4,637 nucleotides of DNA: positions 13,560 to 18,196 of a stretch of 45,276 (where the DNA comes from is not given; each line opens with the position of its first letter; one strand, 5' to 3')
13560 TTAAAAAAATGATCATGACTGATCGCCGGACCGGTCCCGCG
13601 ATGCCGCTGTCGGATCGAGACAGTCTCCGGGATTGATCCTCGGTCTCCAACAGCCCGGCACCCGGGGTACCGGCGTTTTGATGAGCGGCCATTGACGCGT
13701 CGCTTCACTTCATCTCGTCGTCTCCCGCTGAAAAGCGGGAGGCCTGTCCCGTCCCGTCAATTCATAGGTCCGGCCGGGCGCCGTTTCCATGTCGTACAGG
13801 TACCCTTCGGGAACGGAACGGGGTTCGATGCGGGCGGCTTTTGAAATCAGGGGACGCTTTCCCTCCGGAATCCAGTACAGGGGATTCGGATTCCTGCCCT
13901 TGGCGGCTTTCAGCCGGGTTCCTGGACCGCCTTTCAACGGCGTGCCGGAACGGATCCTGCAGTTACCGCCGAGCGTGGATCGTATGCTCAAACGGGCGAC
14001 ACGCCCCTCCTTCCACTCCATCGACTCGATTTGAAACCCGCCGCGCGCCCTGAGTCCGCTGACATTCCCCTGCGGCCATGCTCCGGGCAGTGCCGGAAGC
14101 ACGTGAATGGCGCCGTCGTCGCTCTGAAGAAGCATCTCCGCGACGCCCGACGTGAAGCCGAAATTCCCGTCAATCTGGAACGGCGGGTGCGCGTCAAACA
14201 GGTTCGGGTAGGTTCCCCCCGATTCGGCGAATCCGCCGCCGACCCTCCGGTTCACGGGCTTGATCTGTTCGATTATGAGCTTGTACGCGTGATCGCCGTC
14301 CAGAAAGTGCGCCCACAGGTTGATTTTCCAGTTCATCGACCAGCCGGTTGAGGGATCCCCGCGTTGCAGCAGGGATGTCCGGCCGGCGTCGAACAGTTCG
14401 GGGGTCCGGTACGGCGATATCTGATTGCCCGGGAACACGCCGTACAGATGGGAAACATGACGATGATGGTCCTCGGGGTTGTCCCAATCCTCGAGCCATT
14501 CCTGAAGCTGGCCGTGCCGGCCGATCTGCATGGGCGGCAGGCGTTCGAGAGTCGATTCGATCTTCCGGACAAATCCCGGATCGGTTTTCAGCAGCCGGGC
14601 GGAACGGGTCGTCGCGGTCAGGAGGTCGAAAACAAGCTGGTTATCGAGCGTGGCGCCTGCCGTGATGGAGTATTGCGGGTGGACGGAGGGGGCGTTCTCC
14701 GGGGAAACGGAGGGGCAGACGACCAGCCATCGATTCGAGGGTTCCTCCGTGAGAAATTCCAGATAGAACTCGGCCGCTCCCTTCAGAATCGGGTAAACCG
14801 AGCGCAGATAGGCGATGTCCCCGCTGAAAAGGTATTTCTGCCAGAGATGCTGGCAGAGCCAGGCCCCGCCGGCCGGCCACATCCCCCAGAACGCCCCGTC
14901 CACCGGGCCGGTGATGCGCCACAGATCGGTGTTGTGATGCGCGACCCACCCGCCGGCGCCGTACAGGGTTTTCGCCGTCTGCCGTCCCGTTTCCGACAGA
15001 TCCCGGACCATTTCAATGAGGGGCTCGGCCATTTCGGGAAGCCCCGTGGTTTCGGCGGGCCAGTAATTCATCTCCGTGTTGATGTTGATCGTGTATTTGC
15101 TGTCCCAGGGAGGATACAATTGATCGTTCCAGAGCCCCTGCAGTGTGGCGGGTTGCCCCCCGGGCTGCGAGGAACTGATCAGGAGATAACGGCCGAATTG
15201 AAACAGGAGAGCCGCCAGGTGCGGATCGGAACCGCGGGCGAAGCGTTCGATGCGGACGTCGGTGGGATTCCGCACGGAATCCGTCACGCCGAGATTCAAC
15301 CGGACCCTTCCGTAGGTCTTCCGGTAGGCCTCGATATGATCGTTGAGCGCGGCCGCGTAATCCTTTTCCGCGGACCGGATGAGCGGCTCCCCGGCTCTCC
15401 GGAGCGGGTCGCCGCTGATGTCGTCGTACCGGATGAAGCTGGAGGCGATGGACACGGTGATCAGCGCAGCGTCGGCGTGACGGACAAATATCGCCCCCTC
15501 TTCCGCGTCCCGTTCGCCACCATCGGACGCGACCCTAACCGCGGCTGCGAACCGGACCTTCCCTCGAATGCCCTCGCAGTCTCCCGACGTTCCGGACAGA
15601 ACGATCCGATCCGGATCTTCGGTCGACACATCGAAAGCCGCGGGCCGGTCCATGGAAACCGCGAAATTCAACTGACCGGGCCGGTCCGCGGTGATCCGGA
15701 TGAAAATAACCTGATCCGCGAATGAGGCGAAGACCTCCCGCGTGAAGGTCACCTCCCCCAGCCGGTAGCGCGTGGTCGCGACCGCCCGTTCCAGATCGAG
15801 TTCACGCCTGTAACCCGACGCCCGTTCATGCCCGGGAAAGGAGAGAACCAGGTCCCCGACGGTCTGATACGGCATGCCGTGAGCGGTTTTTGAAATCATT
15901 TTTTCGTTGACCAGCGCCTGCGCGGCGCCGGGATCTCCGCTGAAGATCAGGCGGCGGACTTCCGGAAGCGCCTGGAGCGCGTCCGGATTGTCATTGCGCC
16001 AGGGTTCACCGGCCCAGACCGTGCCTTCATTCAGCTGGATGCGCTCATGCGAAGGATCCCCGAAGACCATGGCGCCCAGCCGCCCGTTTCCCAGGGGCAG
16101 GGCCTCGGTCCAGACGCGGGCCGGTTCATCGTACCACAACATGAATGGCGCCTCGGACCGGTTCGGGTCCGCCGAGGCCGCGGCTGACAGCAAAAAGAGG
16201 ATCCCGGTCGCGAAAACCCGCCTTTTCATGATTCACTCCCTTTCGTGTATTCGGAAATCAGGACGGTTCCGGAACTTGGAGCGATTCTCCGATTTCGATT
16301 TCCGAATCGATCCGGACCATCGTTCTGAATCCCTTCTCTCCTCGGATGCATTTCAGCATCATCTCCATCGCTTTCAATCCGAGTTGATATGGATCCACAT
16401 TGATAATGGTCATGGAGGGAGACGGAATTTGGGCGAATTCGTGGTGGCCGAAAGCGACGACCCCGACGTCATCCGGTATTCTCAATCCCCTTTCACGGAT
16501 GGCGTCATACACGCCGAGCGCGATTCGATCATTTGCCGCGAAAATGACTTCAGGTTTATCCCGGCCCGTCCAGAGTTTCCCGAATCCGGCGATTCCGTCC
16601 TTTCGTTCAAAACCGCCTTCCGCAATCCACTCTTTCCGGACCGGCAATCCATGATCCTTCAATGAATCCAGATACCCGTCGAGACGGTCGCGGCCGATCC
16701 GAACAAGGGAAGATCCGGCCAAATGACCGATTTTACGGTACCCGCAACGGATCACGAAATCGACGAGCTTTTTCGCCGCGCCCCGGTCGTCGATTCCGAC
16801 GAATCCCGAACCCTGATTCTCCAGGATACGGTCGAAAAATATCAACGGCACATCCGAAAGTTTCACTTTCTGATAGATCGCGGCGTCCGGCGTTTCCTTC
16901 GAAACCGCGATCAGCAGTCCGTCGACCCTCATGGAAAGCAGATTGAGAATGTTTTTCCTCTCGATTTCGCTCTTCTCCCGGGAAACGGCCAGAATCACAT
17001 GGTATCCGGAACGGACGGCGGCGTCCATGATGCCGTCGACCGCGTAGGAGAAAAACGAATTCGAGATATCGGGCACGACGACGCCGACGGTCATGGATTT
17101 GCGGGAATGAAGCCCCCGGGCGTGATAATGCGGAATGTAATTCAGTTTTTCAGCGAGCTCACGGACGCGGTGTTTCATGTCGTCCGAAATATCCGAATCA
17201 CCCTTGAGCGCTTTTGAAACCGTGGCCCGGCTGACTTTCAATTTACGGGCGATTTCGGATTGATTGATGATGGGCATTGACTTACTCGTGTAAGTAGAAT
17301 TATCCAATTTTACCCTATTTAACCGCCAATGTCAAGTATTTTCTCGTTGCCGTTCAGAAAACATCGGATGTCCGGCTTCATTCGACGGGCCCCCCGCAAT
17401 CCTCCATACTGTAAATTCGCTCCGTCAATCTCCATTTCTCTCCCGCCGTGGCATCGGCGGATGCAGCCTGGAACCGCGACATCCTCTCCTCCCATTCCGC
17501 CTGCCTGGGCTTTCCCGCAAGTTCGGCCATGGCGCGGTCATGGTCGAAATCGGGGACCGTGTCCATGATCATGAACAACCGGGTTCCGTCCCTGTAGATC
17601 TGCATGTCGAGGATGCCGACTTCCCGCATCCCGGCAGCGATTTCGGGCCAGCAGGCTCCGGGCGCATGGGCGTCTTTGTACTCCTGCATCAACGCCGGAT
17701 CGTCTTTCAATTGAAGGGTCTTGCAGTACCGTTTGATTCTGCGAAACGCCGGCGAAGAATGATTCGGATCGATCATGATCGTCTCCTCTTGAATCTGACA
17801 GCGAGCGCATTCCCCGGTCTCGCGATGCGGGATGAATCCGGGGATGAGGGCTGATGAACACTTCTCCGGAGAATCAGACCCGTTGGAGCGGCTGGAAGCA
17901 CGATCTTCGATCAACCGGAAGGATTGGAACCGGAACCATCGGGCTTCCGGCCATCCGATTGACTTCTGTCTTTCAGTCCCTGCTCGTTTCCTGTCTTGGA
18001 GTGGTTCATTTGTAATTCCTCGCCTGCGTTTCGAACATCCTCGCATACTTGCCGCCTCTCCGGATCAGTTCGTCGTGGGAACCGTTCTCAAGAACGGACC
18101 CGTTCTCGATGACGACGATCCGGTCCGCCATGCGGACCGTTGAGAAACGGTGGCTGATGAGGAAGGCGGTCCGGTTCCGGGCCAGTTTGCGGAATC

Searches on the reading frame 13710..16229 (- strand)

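Call 35: search_protein_families(library=pfam, max_evalue=0.0001, proteins=[window:13710-16229:-])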
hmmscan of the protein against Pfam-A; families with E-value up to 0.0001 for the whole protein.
window:13710-16229:- (839 aa): 3 families
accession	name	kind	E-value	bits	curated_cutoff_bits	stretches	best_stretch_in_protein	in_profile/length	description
PF22124.2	Glyco_hydro_95_cat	-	8.9e-177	588.5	27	1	291-700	2-408/408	Glycosyl hydrolase family 95 catalytic domain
PF14498.12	Glyco_hyd_65N_2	-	1.1e-69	235.4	27.7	1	31-265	1-231/234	Glycosyl hydrolase family 65, N-terminal domain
PF21307.2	Glyco_hydro_95_C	-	8.5e-20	71.5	27.6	1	702-765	1-63/94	Glycoside hydrolase family 95, C-terminal domain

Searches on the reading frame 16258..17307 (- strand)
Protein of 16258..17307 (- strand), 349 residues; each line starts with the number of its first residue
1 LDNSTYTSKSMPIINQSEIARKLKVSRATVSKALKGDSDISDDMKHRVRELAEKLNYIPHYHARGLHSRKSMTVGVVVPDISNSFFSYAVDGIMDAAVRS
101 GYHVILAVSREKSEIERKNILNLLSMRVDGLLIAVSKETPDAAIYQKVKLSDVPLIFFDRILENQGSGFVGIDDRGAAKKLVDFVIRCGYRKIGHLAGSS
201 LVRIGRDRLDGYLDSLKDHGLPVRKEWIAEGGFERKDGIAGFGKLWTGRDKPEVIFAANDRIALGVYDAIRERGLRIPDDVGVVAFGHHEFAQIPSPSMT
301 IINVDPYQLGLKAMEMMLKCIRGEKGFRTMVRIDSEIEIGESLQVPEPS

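Call 35: search_protein_families(library=pfam, max_evalue=0.0001, proteins=[window:16258-17307:-])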
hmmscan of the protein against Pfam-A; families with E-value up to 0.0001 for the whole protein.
window:16258-17307:- (349 aa): 4 families
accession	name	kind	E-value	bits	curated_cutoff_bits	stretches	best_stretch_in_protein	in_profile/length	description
PF00532.27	Peripla_BP_1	-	1e-29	104.4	22.2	1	72-324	2-266/281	Periplasmic binding proteins and sugar binding domain of LacI family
PF13377.12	Peripla_BP_3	-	6.8e-28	98.3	26.5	1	182-342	1-166/167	Periplasmic binding protein-like domain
PF13407.12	Peripla_BP_4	-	3.1e-19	70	35.1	1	74-325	1-258/258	Periplasmic binding protein domain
PF00356.27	LacI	-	3.6e-11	43.1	27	1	18-59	4-45/46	Bacterial regulatory proteins, lacI family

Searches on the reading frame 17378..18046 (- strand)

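Call 35: search_protein_families(library=pfam, max_evalue=0.0001, proteins=[window:17378-18046:-])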
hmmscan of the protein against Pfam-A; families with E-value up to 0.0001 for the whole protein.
window:17378-18046:- (222 aa): 1 family
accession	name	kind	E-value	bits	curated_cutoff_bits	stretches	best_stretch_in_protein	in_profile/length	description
PF05336.19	rhaM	-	1.4e-26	93.1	23.4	1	106-214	1-105/105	L-rhamnose mutarotase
